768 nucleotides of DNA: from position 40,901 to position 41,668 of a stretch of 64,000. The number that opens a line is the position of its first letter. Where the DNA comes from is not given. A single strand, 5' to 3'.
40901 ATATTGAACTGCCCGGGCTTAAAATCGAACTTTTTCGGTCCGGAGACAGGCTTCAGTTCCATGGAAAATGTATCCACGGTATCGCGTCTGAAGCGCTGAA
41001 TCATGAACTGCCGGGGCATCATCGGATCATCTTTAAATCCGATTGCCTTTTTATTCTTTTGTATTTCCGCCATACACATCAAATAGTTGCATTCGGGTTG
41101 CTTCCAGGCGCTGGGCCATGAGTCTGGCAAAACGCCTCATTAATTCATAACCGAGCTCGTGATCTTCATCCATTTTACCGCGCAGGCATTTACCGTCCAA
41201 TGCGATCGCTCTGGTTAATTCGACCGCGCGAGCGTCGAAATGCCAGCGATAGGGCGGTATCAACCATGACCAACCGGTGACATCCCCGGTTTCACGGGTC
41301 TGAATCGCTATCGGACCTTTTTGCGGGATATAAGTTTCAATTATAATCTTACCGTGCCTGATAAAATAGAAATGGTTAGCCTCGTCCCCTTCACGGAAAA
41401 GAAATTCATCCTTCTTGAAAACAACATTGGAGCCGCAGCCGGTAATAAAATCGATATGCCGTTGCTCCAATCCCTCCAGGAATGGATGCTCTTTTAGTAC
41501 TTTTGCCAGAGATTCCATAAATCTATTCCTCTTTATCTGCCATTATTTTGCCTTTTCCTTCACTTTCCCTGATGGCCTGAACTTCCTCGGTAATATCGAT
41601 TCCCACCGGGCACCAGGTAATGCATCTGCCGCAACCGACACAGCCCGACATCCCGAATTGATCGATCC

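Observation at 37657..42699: Group 3b (sulfhydrogenase-type) NiFe hydrogenase operon with an embedded stand-alone cNMP-binding-domain gene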

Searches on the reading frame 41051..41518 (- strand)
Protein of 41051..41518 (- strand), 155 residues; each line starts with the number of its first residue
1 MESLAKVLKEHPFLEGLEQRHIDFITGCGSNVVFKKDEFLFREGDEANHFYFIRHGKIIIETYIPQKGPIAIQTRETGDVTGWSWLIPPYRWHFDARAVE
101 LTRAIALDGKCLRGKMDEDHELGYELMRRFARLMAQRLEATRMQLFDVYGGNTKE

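Call 3: search_protein_families(library=pfam, proteins=[window:41051-41518:-], max_evalue=0.01)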
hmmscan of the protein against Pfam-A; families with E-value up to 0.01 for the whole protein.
window:41051-41518:- (155 aa): 1 family
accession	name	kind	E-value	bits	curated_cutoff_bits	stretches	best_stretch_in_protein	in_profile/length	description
PF00027.35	cNMP_binding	-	5.9e-12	45.8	27.5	1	32-118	2-88/89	Cyclic nucleotide-binding domain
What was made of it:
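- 41051..41518 (-): 155-aa stand-alone CNB-fold (CRP-like, HTH-less) protein of the GWSW...PPYRW family. The putative fifth component. PF00027 E 5.9e-12 (call 3).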

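Call 5: find_homologous_proteins(query=window:41051-41518:-, max_evalue=0.001)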
Query window:41051-41518:- (155 aa): 3916 proteins with E <= 0.001 among 3957 candidates; the best 120 are listed.
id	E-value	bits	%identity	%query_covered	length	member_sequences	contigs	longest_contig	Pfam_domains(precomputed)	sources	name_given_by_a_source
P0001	2.2e-97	341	94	100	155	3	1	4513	PF00027.36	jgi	jgi:CRP-like cAMP-binding protein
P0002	4.7e-87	308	84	99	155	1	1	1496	PF00027.36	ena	-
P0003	5.5e-87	308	83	99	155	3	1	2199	PF00027.36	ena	-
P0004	6.4e-87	307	84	99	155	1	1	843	PF00027.36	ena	-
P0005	8.5e-80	284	79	97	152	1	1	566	PF00027.36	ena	-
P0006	1.6e-79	283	79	97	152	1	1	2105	PF00027.36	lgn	-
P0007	2.2e-79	283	79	97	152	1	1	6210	PF00027.36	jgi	jgi:CRP/FNR family cyclic AMP-dependent transcriptional regulator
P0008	3.4e-79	282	76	97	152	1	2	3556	PF00027.36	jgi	jgi:CRP/FNR family cyclic AMP-dependent transcriptional regulator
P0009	1.4e-78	280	76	98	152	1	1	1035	PF00027.36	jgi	jgi:CRP/FNR family transcriptional regulator, cyclic AMP receptor protein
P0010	1.6e-78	280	77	97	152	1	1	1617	PF00027.36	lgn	-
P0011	2.6e-78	279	76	100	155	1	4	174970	PF00027.36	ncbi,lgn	-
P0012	5.0e-78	278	76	97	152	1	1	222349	PF00027.36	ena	-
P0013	1.5e-77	277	75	97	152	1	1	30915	PF00027.36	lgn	-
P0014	1.1e-76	274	76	97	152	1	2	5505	PF00027.36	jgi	jgi:CRP/FNR family cyclic AMP-dependent transcriptional regulator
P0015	4.5e-76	272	74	97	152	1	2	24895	PF00027.36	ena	-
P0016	9.1e-76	271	71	99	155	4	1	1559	PF00027.36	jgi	jgi:CRP/FNR family cyclic AMP-dependent transcriptional regulator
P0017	1.3e-75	271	73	97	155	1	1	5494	PF00027.36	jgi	jgi:CRP/FNR family cyclic AMP-dependent transcriptional regulator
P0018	1.3e-75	271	74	100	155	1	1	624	PF00027.36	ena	-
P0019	1.8e-75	270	73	97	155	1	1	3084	PF00027.36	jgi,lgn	jgi:CRP-like cAMP-binding protein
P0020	6.7e-75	268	70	100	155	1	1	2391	PF00027.36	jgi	jgi:CRP/FNR family cyclic AMP-dependent transcriptional regulator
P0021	9.5e-75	268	73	99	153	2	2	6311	PF00027.36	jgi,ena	-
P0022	1.5e-74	267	74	98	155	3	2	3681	PF00027.36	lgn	-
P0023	1.5e-74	267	72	100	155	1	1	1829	PF00027.36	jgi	jgi:CRP/FNR family cyclic AMP-dependent transcriptional regulator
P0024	1.9e-74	267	72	97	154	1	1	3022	PF00027.36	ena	-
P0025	2.0e-74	267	72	100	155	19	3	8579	PF00027.36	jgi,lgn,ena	jgi:CRP-like cAMP-binding protein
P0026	3.3e-74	266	73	97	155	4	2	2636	PF00027.36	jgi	jgi:CRP/FNR family cyclic AMP-dependent transcriptional regulator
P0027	4.4e-74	266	74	97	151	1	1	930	PF00027.36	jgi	jgi:CRP/FNR family cyclic AMP-dependent transcriptional regulator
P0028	5.6e-74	265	67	99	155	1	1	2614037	PF00027.36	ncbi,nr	ncbi:MAG: cyclic nucleotide-binding domain-containing protein [Candidatus Zixiibacteriota bacterium]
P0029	8.4e-74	265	75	97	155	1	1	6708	PF00027.36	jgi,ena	-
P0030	8.4e-74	265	72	98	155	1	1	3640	PF00027.36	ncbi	-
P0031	8.8e-74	265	67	99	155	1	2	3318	PF00027.36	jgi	jgi:CRP-like cAMP-binding protein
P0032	1.1e-73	264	71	100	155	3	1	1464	PF00027.36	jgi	-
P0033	1.5e-73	264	71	99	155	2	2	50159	PF00027.36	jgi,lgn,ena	-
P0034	1.6e-73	264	71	100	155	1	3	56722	PF00027.36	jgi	-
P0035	1.7e-73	264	70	100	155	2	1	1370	PF00027.36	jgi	jgi:CRP/FNR family cyclic AMP-dependent transcriptional regulator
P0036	1.9e-73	264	68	99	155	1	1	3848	PF00027.36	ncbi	-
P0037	1.9e-73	264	73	97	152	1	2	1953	PF00027.36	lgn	-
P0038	2.2e-73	263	72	100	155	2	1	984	PF00027.36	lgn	-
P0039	2.2e-73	263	72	98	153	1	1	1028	PF00027.36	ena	-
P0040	2.7e-73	263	71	99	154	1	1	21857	PF00027.36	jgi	-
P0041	3.4e-73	263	71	99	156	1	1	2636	PF00027.36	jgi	jgi:CRP-like cAMP-binding protein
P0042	4.9e-73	262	68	100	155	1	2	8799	PF00027.36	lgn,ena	-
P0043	5.3e-73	262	65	99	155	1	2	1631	PF00027.36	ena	-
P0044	8.5e-73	261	69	99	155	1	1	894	PF00027.36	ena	-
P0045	8.9e-73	261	73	97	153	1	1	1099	PF00027.36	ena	-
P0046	1.2e-72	261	70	99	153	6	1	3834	PF00027.36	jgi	-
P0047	1.3e-72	261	71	98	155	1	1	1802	PF00027.36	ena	-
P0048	1.3e-72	261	68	99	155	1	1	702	PF00027.36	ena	-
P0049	1.4e-72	261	71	99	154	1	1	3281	PF00027.36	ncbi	-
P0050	1.7e-72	260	73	97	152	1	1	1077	PF00027.36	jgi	jgi:CRP-like cAMP-binding protein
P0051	1.8e-72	260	68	99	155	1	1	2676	PF00027.36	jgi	-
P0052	1.9e-72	260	69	100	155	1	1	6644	PF00027.36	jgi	jgi:CRP-like cAMP-binding protein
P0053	2.3e-72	260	66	100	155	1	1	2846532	PF00027.36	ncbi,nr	ncbi:MAG: cyclic nucleotide-binding domain-containing protein [Candidatus Zixiibacteriota bacterium]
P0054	2.7e-72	260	73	97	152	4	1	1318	PF00027.36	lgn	-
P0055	3.3e-72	260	66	99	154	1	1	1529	PF00027.36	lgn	-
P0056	4.1e-72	259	69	99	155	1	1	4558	PF00027.36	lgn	-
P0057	4.3e-72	259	71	97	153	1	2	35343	PF00027.36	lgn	-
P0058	4.4e-72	259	71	98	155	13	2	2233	PF00027.36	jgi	jgi:CRP/FNR family transcriptional regulator, cyclic AMP receptor protein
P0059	4.7e-72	259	71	97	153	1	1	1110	PF00027.36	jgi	-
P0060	4.8e-72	259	67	99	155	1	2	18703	PF00027.36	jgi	-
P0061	5.4e-72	259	68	100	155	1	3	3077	PF00027.36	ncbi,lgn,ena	-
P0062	6.5e-72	259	68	99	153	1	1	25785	PF00027.36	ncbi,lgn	-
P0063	9.6e-72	258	69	100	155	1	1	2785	PF00027.36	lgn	-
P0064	1.1e-71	258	71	97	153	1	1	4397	PF00027.36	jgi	jgi:CRP-like cAMP-binding protein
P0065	1.1e-71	258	67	99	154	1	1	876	PF00027.36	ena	-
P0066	1.1e-71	258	64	100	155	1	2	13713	PF00027.36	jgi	jgi:CRP/FNR family cyclic AMP-dependent transcriptional regulator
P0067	1.1e-71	258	68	100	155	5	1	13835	PF00027.36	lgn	-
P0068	1.3e-71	258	67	99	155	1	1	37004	PF00027.36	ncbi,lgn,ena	-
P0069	1.4e-71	258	70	99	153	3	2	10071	PF00027.36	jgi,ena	-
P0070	1.8e-71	257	66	100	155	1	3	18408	PF00027.36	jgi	jgi:CRP/FNR family cyclic AMP-dependent transcriptional regulator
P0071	2.1e-71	257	68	99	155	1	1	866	PF00027.36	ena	-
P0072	2.1e-71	257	72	97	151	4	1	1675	PF00027.36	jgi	jgi:CRP/FNR family cyclic AMP-dependent transcriptional regulator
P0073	2.1e-71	257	68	100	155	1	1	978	PF00027.36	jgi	jgi:CRP-like cAMP-binding protein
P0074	2.4e-71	257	68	99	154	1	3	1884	PF00027.36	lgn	-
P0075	2.7e-71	257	69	99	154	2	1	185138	PF00027.36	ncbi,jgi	jgi:CRP-like cAMP-binding protein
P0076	4.1e-71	256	68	100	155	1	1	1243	PF00027.36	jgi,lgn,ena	-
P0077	4.5e-71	256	65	100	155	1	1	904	PF00027.36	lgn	-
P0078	4.5e-71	256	66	100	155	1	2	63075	PF00027.36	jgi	jgi:CRP/FNR family cyclic AMP-dependent transcriptional regulator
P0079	5.0e-71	256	69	97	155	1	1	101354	PF00027.36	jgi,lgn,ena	-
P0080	5.2e-71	256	72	97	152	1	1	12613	PF00027.36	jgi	jgi:CRP-like cAMP-binding protein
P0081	5.4e-71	256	67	100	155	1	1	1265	PF00027.36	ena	-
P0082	5.5e-71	256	67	100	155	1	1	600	PF00027.36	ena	-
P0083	5.8e-71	256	68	100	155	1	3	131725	PF00027.36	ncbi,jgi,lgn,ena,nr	ncbi:MAG: cyclic nucleotide-binding domain-containing protein [candidate division Zixibacteria bacte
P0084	6.0e-71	255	69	100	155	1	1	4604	PF00027.36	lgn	-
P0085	6.1e-71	255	69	97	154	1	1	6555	PF00027.36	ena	-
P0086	6.6e-71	255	70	100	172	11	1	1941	PF00027.36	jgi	-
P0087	6.7e-71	255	69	99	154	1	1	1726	PF00027.36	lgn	-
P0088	8.5e-71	255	64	100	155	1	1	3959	PF00027.36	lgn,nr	nr:cyclic nucleotide-binding domain-containing protein [candidate division Zixibacteria bacterium]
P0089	9.5e-71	255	69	100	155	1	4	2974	PF00027.36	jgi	jgi:CRP/FNR family cyclic AMP-dependent transcriptional regulator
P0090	9.8e-71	255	72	97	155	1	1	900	PF00027.36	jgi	jgi:CRP-like cAMP-binding protein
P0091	1.1e-70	255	67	100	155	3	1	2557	PF00027.36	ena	-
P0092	1.1e-70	255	67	100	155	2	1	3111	PF00027.36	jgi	-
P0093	1.1e-70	255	65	100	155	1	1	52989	PF00027.36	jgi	-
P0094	1.4e-70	254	66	100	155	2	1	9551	PF00027.36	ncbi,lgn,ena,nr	ncbi:MAG: cyclic nucleotide-binding domain-containing protein [candidate division Zixibacteria bacte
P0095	1.4e-70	254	67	100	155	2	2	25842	PF00027.36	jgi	-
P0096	1.7e-70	254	67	99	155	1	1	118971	PF00027.36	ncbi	ncbi:MAG: cyclic nucleotide-binding domain-containing protein [bacterium]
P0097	1.8e-70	254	66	100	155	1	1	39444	PF00027.36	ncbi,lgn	-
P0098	1.9e-70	254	66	100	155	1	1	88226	PF00027.36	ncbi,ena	-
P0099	1.9e-70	254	69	97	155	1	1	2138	PF00027.36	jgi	jgi:CRP-like cAMP-binding protein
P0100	2.0e-70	254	68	100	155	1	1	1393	PF00027.36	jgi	jgi:CRP/FNR family cyclic AMP-dependent transcriptional regulator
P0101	2.1e-70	254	69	97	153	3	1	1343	PF00027.36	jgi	jgi:CRP/FNR family cyclic AMP-dependent transcriptional regulator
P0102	2.1e-70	254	64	100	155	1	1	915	PF00027.36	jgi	-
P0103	2.2e-70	254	68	97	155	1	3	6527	PF00027.36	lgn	-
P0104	2.4e-70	253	68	99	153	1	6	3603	PF00027.36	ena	-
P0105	2.6e-70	253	68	100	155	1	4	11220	PF00027.36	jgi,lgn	jgi:CRP/FNR family cyclic AMP-dependent transcriptional regulator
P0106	2.8e-70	253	68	100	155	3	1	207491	PF00027.36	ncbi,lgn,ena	-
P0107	2.9e-70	253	68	99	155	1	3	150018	PF00027.36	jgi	jgi:CRP/FNR family cyclic AMP-dependent transcriptional regulator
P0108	2.9e-70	253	66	100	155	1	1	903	PF00027.36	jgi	jgi:CRP/FNR family cyclic AMP-dependent transcriptional regulator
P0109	3.0e-70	253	68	97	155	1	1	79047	PF00027.36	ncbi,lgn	-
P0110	3.3e-70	253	67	99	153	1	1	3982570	PF00027.36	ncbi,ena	-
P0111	3.6e-70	253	68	98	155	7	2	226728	PF00027.36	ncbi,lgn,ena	-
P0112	3.7e-70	253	66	100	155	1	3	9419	PF00027.36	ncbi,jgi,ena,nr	ncbi:MAG: cyclic nucleotide-binding domain-containing protein [candidate division Zixibacteria bacte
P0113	3.8e-70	253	68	99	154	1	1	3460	PF00027.36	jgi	jgi:CRP-like cAMP-binding protein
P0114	3.8e-70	253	66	98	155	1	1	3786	PF00027.36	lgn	-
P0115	4.4e-70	253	66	99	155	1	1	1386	PF00027.36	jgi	-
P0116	5.0e-70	252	66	100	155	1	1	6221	PF00027.36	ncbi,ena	-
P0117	5.0e-70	252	65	100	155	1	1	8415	PF00027.36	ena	-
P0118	5.1e-70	252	65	100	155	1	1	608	PF00027.36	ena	-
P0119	5.6e-70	252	70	100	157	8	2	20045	PF00027.36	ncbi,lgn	-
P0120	5.8e-70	252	65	99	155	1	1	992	PF00027.36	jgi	jgi:CRP/FNR family transcriptional regulator, cyclic AMP receptor protein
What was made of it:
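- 41051..41518 (-): 3916 homologues, nearly all about 155 aa (call 5).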

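Call 10: find_encoding_contigs(protein=P0028, flank=6000, max_places=2)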
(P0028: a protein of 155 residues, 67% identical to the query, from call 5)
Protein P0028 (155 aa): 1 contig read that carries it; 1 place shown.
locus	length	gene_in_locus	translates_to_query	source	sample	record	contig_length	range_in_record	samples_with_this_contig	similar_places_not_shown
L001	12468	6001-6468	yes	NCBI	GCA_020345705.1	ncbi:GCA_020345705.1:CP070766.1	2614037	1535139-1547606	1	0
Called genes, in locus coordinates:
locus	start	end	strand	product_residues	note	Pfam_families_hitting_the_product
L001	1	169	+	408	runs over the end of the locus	PF00248:Aldo_ket_red, PF13187:Fer4_9 (weak), PF13237:Fer4_10 (weak)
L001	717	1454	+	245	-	PF04055:Radical_SAM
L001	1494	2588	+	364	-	PF05448:AXE1 (faint), PF01738:DLH (faint), PF02129:Peptidase_S15, PF12146:Hydrolase_4, PF20434:BD-FAE, PF00561:Abhydrolase_1, PF00326:Peptidase_S9, PF08840:BAAT_C (weak)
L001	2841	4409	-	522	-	-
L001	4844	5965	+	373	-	PF12838:Fer4_7 (faint), PF13534:Fer4_17 (faint), PF13746:Fer4_18 (faint), PF25160:LdpA_Fe-S-bd (faint), PF13183:Fer4_8 (weak), PF13237:Fer4_10 (faint), PF17179:Fer4_22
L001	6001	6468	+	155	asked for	PF00027:cNMP_binding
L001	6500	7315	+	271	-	PF00175:NAD_binding_1, PF10418:DHODB_Fe-S_bind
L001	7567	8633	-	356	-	PF00289:Biotin_carb_N, PF02222:ATP-grasp (weak), PF02786:CPSase_L_D2, PF07478:Dala_Dala_lig_C (weak)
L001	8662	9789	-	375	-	PF00437:T2SSE, PF13401:AAA_22 (faint)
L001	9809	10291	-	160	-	PF00364:Biotin_lipoyl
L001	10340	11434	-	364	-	PF01321:Creatinase_N, PF00557:Peptidase_M24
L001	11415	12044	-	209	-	PF13428:TPR_14 (faint), PF24575:TPR_Slam (faint), PF00515:TPR_1 (faint), PF07719:TPR_2 (faint), PF13174:TPR_6 (faint), PF13181:TPR_8 (faint), PF13431:TPR_17 (faint), PF13432:TPR_16 (faint), +2 more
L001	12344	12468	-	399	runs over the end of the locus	PF00890:FAD_binding_2 (faint), PF01266:DAO (faint), PF01946:Thi4 (faint), PF21162:ETFQO_UQ-bd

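Call 11: find_encoding_contigs(protein=P0110, flank=6000, max_places=2)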
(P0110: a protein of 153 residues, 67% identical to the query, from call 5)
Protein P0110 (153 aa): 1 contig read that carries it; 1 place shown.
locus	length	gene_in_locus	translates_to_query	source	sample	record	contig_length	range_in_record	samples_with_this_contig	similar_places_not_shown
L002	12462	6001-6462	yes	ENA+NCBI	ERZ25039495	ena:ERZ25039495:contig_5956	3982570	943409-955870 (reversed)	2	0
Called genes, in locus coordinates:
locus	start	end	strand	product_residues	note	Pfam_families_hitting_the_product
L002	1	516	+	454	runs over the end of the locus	PF00989:PAS (weak), PF08448:PAS_4, PF13426:PAS_9 (weak), PF00512:HisKA (faint), PF02518:HATPase_c, PF14501:HATPase_c_5 (weak)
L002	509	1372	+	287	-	PF00072:Response_reg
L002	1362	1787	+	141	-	PF00072:Response_reg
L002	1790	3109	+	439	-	PF00072:Response_reg, PF01966:HD, PF13487:HD_5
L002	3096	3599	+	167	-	PF00072:Response_reg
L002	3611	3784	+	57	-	-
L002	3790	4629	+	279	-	PF08668:HDOD, PF01966:HD (weak)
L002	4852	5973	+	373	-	PF12838:Fer4_7 (faint), PF13534:Fer4_17 (faint), PF13746:Fer4_18 (faint), PF25160:LdpA_Fe-S-bd (faint), PF12797:Fer4_2 (faint), PF13183:Fer4_8 (weak), PF13237:Fer4_10 (faint), PF17179:Fer4_22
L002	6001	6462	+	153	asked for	PF00027:cNMP_binding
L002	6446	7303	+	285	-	PF00175:NAD_binding_1, PF10418:DHODB_Fe-S_bind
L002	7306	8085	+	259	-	PF01058:Oxidored_q6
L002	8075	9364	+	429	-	PF00374:NiFeSe_Hases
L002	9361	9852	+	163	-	PF01750:HycI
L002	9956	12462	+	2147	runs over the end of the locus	PF17963:Big_9 (faint), PF22842:Pel9A-like_beta_helix, PF13229:Beta_helix (weak), PF17161:DUF5123 (faint), PF22842:Pel9A-like_beta_helix, PF13229:Beta_helix, PF05345:He_PIG (faint), PF25275:Golvesin_C (faint)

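Call 13: search_dna_similar(query=window:41051-41518:-, collection=plasmids, mode=protein, max_evalue=0.001, max_rows=30)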
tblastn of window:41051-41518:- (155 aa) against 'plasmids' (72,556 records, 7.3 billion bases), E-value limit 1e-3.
Records with a match: 27; places in all: 29; records where one place covers at least 80% of the query: 22.
Best place of each record, by identity: <60% 27.
By first word of the organism name: Streptomyces 14; Rhodococcus 6; Burkholderia 2; Embleya 2; Paraburkholderia 1; Pandoraea 1; Methylobacterium 1.
By predicted mobility (MOB-suite, as given by PLSDB): non-mobilizable 16; mobilizable 9; conjugative 2.
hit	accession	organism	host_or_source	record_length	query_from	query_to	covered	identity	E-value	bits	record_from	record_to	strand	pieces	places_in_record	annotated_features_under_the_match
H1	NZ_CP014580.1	Paraburkholderia phytofirmans OLGA172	-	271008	1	150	97%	53.3%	2e-51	182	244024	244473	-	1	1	cyclic nucleotide-binding domain-containing protein | 4Fe-4S dicluster domain-containing protein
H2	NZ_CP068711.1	Burkholderia thailandensis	soil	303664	1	150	97%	50.0%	3e-50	178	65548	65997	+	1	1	cyclic nucleotide-binding domain-containing protein | 4Fe-4S dicluster domain-containing protein | FAD/NAD(P)-binding protein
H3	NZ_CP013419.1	Burkholderia savannae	soil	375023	1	150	97%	50.0%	7e-50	177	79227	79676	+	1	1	cyclic nucleotide-binding domain-containing protein | 4Fe-4S dicluster domain-containing protein | FAD/NAD(P)-binding protein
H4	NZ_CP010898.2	Pandoraea vervacti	bacteria,uncultivated field soil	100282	1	150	97%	42.0%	1e-34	134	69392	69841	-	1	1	cyclic nucleotide-binding domain-containing protein | 4Fe-4S dicluster domain-containing protein | FAD/NAD(P)-binding protein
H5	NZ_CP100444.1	Streptomyces rimosus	pure culture,OTC cluster deletion ...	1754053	14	150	88%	34.3%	2e-20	93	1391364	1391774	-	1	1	record has no annotation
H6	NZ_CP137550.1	Streptomyces sp. N50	Selaginella tamariscina,cell ...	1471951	3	150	95%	31.1%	6e-18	86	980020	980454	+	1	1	record has no annotation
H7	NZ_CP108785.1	Embleya sp. NBC_00888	-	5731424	17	150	86%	34.3%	9e-26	108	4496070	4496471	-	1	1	none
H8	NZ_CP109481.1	Streptomyces sp. NBC_01450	-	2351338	17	149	86%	34.6%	2e-20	94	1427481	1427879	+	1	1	none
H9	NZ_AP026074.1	Streptomyces nigrescens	-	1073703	5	148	93%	31.9%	8e-19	89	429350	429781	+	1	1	none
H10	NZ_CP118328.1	Rhodococcus sp. DK17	pure culture,crude oil-contaminated soil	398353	20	155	88%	33.1%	5e-18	86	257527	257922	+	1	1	cyclic nucleotide-binding domain-containing protein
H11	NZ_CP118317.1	Rhodococcus sp. DK180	pure culture,crude oil-contaminated soil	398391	20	155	88%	33.1%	5e-18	86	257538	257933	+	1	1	cyclic nucleotide-binding domain-containing protein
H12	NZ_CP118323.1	Rhodococcus sp. DK176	pure culture,crude oil-contaminated soil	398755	20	155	88%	33.1%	5e-18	86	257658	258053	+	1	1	cyclic nucleotide-binding domain-containing protein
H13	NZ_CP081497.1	Streptomyces sp. BHT-5-2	whole organism,plant soil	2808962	32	151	77%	36.7%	2e-20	94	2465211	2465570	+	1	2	none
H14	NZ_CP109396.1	Streptomyces sp. NBC_01527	-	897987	17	150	86%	32.1%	4e-19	90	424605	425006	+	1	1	cyclic nucleotide-binding domain-containing protein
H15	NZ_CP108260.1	Streptomyces sp. NBC_00055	-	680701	17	150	86%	32.1%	8e-19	89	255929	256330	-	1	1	cyclic nucleotide-binding domain-containing protein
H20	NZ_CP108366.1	Streptomyces sp. NBC_01340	-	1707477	31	150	77%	35.8%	1e-20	94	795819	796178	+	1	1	none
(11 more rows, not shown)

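Call 14: get_annotated_region(hit=H2, flank=7000)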
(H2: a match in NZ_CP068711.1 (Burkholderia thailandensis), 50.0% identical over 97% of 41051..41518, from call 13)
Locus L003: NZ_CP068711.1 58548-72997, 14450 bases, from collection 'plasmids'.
description: Burkholderia thailandensis strain AW34-19p plasmid p1, complete sequence
organism: Burkholderia thailandensis (NCBI taxid 57975)
taxonomy: Bacteria; Pseudomonadota; Betaproteobacteria; Burkholderiales; Burkholderiaceae; Burkholderia; Burkholderia thailandensis
host: -; source: soil; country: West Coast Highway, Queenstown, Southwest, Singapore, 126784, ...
typing (MOB-suite, as given by PLSDB): non-mobilizable; mating-pair formation MPF_F
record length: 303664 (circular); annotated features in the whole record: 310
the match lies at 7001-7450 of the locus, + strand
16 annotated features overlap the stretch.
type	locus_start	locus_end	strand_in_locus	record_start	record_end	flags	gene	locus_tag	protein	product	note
CDS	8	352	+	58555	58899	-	-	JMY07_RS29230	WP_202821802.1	hypothetical protein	-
CDS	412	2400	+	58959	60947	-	ftsH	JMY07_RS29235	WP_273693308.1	ATP-dependent zinc metalloprotease FtsH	GO:0051301 - cell division [Evidence IEA]; GO:0006508 - proteolysis [Evidence IEA]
CDS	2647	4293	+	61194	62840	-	-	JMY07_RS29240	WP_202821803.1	DNA-binding protein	-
CDS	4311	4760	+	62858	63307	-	-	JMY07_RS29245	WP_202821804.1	CBS domain-containing protein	-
CDS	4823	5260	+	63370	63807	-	-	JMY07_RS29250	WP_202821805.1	universal stress protein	-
CDS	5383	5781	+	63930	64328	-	-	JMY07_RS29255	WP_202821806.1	STAS/SEC14 domain-containing protein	-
CDS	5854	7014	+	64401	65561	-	-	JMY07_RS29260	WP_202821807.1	4Fe-4S dicluster domain-containing protein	-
CDS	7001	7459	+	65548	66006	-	-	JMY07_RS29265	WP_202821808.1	cyclic nucleotide-binding domain-containing protein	-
CDS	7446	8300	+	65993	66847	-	-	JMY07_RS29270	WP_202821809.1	FAD/NAD(P)-binding protein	-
CDS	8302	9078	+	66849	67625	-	-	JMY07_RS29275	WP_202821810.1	oxidoreductase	-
CDS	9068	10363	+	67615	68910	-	-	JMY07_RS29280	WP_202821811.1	nickel-dependent hydrogenase large subunit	-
CDS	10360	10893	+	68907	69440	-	-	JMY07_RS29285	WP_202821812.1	hydrogenase maturation protease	-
CDS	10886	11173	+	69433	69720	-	-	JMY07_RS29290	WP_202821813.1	hydrogenase maturation nickel metallochaperone HypA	-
CDS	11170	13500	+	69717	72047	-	hypF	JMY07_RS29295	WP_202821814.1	carbamoyltransferase HypF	GO:0036211 - protein modification process [Evidence IEA]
CDS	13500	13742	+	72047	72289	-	-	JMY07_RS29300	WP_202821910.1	HypC/HybG/HupF family hydrogenase formation chaperone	-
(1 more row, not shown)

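Call 15: get_annotated_region(hit=H10, flank=7000)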
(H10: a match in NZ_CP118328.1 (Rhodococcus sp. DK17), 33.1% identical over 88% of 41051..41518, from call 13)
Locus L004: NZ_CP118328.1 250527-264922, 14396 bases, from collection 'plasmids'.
description: Rhodococcus sp. DK17 plasmid pDK1, complete sequence
organism: Rhodococcus sp. DK17 (NCBI taxid 186196)
taxonomy: Bacteria; Actinomycetota; Actinomycetes; Mycobacteriales; Nocardiaceae; Rhodococcus; Rhodococcus sp. DK17
host: -; source: pure culture,crude oil-contaminated soil; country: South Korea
typing (MOB-suite, as given by PLSDB): non-mobilizable; replicon rep_cluster_313
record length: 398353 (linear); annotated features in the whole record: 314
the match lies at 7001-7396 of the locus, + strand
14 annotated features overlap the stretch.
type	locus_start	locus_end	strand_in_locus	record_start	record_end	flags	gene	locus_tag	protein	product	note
CDS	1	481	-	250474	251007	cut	-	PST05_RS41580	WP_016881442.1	flavodoxin domain-containing protein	-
CDS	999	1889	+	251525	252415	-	-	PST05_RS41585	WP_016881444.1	universal stress protein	-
CDS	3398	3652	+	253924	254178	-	-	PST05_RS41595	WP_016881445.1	SHOCT domain-containing protein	-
CDS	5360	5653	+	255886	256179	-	-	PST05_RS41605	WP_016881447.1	DUF1876 domain-containing protein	-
CDS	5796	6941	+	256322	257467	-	-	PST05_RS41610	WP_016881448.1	4Fe-4S dicluster domain-containing protein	-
CDS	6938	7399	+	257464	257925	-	-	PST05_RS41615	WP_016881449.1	cyclic nucleotide-binding domain-containing protein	-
CDS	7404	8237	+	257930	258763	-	-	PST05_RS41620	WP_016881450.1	FAD/NAD(P)-binding protein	-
CDS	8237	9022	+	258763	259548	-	-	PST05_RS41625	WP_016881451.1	oxidoreductase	-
CDS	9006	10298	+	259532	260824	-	-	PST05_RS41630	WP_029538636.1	nickel-dependent hydrogenase large subunit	-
CDS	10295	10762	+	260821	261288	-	-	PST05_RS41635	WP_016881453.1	hydrogenase maturation protease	-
CDS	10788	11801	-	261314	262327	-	-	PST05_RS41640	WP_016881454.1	hypothetical protein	-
CDS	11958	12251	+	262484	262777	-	-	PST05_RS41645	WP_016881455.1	hypothetical protein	-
CDS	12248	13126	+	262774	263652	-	-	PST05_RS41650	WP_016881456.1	universal stress protein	-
CDS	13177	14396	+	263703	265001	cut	-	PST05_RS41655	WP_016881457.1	DUF4010 domain-containing protein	-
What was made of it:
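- Universal-stress-protein genes flank the Burkholderia and Rhodococcus 3b operons (calls 14, 15).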
